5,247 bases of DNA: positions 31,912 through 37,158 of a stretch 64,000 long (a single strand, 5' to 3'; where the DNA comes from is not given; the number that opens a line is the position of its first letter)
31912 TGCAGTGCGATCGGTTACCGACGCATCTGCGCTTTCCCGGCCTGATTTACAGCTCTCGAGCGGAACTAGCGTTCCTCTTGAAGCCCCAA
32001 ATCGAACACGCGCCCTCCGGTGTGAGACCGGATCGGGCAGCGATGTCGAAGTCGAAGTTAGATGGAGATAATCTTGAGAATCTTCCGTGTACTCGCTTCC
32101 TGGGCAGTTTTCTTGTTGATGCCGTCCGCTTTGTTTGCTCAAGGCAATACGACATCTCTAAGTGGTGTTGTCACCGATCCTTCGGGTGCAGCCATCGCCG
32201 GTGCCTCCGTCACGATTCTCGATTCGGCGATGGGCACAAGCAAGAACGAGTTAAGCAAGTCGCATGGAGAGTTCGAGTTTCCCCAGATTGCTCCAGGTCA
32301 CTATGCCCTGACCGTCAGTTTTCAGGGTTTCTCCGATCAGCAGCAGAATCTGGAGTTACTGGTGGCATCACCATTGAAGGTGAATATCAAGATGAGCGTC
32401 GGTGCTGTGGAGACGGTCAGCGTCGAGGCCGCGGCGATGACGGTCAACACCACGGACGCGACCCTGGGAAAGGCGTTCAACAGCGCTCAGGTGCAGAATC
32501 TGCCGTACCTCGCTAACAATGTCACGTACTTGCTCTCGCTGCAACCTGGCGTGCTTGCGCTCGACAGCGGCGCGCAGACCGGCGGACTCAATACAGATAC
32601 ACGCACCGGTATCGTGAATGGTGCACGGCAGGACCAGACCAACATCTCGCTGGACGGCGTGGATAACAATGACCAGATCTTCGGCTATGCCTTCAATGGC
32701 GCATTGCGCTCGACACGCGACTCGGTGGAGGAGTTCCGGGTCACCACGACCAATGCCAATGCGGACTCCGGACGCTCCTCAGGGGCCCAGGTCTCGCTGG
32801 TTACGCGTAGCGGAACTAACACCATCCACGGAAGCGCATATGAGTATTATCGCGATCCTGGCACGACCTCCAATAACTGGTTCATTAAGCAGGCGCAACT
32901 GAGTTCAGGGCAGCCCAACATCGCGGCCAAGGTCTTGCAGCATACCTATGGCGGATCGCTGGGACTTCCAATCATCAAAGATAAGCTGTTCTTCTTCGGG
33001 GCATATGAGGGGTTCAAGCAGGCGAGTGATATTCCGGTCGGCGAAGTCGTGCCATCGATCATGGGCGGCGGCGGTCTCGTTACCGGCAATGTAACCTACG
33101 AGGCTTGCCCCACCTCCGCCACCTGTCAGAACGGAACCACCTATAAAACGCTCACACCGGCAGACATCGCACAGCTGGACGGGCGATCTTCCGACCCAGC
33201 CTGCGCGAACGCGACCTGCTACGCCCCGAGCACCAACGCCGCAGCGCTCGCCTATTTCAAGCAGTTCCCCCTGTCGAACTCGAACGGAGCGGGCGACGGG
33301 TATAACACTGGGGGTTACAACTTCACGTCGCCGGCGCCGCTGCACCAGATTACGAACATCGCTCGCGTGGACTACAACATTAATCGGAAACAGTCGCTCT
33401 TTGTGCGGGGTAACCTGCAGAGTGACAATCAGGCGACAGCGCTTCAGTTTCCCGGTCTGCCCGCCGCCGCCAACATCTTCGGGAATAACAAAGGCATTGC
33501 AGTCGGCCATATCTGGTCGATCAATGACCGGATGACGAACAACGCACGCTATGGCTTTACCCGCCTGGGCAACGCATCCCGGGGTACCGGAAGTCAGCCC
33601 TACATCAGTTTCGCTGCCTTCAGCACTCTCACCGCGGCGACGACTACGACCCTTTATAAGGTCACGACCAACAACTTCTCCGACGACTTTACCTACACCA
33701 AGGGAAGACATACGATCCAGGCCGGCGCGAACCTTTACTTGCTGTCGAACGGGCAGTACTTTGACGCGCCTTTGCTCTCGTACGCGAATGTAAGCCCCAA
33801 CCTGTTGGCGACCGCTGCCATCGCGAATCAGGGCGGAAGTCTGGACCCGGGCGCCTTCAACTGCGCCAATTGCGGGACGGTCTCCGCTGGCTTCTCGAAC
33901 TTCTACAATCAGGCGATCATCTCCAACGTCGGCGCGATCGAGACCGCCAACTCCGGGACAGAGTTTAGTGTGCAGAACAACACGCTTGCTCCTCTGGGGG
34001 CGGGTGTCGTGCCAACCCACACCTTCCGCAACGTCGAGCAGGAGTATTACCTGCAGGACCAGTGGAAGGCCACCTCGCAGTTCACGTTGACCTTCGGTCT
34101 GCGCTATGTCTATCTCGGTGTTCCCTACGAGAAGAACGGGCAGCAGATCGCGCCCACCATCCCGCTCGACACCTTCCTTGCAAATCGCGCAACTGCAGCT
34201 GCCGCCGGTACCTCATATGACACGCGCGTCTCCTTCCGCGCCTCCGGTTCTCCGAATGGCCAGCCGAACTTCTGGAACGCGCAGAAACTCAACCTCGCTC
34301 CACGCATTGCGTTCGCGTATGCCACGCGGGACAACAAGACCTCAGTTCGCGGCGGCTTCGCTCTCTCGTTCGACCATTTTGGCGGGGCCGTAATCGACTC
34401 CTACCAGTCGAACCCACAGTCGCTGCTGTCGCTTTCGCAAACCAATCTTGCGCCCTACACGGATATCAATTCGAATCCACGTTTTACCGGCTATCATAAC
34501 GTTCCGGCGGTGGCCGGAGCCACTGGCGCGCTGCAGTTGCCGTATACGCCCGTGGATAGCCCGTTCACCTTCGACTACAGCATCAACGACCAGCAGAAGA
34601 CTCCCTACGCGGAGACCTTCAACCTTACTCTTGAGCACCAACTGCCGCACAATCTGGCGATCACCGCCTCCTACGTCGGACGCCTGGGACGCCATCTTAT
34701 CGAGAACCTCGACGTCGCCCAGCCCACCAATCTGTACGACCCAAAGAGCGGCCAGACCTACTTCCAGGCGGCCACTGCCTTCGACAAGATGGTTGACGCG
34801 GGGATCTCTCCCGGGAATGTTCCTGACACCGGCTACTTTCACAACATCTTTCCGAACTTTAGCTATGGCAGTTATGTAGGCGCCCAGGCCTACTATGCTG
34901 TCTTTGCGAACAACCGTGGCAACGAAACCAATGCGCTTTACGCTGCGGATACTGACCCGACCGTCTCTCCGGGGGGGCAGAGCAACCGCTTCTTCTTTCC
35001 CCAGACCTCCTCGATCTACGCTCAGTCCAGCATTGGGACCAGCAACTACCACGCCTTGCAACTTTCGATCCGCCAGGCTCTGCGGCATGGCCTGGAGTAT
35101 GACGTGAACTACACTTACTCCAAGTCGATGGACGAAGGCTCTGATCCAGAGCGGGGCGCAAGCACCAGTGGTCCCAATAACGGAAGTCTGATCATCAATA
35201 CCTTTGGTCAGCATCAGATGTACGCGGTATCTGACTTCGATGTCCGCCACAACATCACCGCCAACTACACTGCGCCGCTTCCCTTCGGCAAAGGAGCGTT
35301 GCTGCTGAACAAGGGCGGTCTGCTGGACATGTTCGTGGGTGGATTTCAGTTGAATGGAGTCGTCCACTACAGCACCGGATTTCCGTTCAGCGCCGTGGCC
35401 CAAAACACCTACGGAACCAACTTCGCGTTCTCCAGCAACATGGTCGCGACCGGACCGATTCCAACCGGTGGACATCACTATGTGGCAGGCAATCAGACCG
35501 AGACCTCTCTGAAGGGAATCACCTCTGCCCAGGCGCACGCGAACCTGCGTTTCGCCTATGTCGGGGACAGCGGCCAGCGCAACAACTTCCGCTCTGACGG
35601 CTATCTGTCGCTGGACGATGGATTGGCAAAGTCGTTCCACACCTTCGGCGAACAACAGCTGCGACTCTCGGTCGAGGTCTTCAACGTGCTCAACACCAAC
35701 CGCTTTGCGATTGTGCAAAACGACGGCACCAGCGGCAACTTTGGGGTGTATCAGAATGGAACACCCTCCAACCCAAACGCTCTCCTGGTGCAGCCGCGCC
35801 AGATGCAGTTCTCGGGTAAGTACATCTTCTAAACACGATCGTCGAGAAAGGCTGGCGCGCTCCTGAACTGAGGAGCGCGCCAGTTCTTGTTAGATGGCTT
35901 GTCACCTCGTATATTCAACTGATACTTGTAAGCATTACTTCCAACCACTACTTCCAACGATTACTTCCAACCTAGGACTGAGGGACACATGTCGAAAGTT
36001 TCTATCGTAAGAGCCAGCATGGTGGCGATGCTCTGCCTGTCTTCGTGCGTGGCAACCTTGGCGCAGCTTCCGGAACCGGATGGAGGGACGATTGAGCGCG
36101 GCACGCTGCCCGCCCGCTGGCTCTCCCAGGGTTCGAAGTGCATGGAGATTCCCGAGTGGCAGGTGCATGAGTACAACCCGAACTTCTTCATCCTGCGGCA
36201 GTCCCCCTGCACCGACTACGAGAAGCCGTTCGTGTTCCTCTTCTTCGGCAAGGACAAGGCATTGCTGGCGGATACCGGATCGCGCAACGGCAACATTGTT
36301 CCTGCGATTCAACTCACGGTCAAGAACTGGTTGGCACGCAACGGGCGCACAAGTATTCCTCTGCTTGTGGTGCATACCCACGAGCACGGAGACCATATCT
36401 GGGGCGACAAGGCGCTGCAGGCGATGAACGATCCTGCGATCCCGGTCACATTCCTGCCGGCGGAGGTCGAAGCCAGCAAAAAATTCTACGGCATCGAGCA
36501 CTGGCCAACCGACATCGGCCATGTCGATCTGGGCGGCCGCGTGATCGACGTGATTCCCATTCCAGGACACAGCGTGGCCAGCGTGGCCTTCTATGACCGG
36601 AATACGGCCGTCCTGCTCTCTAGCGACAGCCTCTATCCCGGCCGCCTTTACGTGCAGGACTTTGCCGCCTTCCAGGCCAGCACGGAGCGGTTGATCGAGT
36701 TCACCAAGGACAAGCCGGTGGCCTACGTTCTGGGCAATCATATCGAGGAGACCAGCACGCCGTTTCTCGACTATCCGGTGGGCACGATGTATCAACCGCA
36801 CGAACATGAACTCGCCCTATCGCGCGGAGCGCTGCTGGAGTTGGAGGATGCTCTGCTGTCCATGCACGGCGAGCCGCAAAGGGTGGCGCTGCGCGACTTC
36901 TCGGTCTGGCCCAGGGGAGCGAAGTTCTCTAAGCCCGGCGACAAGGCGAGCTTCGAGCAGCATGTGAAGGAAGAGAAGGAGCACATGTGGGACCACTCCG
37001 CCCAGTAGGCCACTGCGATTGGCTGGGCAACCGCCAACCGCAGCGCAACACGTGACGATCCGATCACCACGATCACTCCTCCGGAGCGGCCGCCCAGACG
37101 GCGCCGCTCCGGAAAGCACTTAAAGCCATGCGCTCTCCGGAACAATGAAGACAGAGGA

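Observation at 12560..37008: Candidate undescribed nitrogen-scavenging system: guanidine/urea carboxylase pathway wired to a periplasmic redox module, outer-membrane receptor and secreted hydrolase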

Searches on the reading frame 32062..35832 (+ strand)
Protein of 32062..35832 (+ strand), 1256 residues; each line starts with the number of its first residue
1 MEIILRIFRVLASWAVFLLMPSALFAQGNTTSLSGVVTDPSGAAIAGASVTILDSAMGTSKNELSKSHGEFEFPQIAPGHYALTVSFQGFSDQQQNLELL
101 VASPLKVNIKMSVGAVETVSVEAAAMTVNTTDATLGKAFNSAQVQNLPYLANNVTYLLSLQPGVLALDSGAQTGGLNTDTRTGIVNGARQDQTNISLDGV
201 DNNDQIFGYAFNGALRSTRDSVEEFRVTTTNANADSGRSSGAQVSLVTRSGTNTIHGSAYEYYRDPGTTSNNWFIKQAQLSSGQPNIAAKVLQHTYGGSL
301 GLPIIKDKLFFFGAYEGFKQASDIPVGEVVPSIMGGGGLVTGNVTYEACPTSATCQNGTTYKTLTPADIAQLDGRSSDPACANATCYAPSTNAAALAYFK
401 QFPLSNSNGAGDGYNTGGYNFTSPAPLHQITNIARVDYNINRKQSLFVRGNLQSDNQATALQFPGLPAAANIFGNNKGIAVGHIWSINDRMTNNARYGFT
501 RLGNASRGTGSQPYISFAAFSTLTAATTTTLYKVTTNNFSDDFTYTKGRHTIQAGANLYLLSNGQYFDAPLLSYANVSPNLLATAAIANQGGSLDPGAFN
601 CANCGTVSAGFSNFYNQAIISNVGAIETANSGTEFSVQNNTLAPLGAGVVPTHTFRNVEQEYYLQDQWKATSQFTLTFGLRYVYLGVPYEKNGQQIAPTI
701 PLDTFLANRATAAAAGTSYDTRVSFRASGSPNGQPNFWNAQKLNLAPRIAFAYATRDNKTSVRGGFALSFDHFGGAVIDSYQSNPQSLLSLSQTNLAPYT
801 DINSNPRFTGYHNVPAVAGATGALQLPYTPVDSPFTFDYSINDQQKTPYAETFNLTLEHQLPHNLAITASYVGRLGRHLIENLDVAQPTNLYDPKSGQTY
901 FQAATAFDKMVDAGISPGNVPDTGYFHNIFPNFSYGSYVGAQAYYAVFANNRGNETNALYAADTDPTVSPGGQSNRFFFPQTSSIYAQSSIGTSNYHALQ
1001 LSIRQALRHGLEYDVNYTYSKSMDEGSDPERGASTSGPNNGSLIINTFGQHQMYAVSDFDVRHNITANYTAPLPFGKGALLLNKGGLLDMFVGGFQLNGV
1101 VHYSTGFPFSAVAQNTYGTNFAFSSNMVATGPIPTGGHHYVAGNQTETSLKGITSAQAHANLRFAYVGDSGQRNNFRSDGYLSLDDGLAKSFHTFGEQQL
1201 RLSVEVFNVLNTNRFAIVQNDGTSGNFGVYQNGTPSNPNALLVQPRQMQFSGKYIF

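Call 5: search_protein_families(library=pfam, proteins=[window:32062-35832:+], max_evalue=0.001)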
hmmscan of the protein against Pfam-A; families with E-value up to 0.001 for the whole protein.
window:32062-35832:+ (1256 aa): 3 families
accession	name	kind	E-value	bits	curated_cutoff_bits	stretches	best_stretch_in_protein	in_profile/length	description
PF25183.1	OMP_b-brl_4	-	1.3e-124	418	30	1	247-1249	1-838/838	Outer membrane beta barrel domain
PF13620.12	CarboxypepD_reg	-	2.7e-18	66.5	32.3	1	32-111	1-81/82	Carboxypeptidase regulatory-like domain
PF13715.12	CarbopepD_reg_2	-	5.3e-09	36.4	32.2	1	33-116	1-81/88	CarboxypepD_reg-like domain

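Call 42: search_protein_families(library=ncbifam, proteins=[window:32062-35832:+], max_evalue=0.001)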
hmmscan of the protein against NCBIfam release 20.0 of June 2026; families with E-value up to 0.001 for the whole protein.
window:32062-35832:+ (1256 aa): 0 families

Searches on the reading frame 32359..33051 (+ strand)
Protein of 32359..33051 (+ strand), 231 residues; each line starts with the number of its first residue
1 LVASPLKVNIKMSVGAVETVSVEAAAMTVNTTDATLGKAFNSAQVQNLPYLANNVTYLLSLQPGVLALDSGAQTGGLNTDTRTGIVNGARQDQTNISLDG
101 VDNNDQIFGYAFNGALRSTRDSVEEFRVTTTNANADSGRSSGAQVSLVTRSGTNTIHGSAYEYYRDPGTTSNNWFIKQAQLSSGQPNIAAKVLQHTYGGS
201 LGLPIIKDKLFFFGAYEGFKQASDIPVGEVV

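Call 80: search_protein_families(library=pfam, proteins=[window:32359-33051:+], max_evalue=5)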
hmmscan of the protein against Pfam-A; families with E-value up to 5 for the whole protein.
window:32359-33051:+ (231 aa): 1 family
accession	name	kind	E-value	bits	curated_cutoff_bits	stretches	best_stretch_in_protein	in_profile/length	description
PF25183.1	OMP_b-brl_4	-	2.3e-21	76.4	30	1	148-223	1-69/838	Outer membrane beta barrel domain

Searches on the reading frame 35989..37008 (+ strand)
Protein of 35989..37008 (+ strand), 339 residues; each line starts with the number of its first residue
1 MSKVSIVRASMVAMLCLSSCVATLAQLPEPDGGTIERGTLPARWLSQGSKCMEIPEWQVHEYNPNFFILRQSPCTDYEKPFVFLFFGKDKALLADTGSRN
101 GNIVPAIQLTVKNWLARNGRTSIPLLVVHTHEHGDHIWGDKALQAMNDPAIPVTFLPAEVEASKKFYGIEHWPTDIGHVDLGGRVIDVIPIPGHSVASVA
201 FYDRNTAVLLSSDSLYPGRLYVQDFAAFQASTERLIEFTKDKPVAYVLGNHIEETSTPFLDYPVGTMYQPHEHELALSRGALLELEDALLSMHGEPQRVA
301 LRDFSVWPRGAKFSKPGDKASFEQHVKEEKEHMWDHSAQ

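Call 5: search_protein_families(library=pfam, proteins=[window:35989-37008:+], max_evalue=0.001)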
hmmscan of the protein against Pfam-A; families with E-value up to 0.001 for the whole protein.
window:35989-37008:+ (339 aa): 1 family
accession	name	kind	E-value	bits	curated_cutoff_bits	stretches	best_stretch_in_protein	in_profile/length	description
PF00753.33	Lactamase_B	-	3.7e-10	40.5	22.7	1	82-279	8-178/196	Metallo-beta-lactamase superfamily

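Call 21: search_solved_structures(query=window:35989-37008:+, max_evalue=0.01)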
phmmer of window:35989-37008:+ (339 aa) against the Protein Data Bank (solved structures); distinct sequences matched with E-value up to 0.01: 4.
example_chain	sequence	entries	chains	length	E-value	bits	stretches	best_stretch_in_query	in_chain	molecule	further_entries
2zwr_A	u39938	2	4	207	1.7e-05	27.6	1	122-225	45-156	Metallo-beta-lactamase superfamily protein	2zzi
8ewo_A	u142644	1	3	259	2.6e-05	27.1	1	92-234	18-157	PA1813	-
2xf4_A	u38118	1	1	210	0.00018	24.3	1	170-227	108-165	HYDROXYACYLGLUTATHIONE HYDROLASE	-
7ev5_A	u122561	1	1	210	0.00068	22.4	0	113-218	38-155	Lactamase_B domain-containing protein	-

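Call 42: search_protein_families(library=ncbifam, proteins=[window:35989-37008:+], max_evalue=0.001)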
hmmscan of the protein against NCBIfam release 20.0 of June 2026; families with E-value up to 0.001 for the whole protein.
window:35989-37008:+ (339 aa): 3 families
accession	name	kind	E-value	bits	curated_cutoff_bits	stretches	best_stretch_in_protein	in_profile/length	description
TIGR03413.1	GSH_gloB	equivalog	4e-11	42.8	200.8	1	104-241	26-157/248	hydroxyacylglutathione hydrolase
TIGR04558.1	SoxH_rel_PQQ_1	hypoth_equivalog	8.7e-08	31.6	300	1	177-235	140-198/285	quinoprotein relay system zinc metallohydrolase 1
TIGR04559.1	SoxH_rel_PQQ_2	hypoth_equivalog_domain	5e-07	29.4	280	0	120-167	63-111/283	quinoprotein relay system zinc metallohydrolase 2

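Call 74: search_solved_structures(query=A3, max_evalue=0.01)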
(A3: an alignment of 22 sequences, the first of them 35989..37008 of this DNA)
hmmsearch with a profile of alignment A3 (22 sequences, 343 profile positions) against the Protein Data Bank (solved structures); distinct sequences matched with E-value up to 0.01: 4.
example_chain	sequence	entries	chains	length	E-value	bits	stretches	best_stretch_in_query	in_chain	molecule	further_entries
8ewo_A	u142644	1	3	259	3e-06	29.6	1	95-241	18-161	PA1813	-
2xf4_A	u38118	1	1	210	1.6e-05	27.2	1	129-229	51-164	HYDROXYACYLGLUTATHIONE HYDROLASE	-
2zwr_A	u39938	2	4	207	3.4e-05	26.1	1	125-228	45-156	Metallo-beta-lactamase superfamily protein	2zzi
7ev5_A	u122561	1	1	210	0.00011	24.4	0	181-220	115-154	Lactamase_B domain-containing protein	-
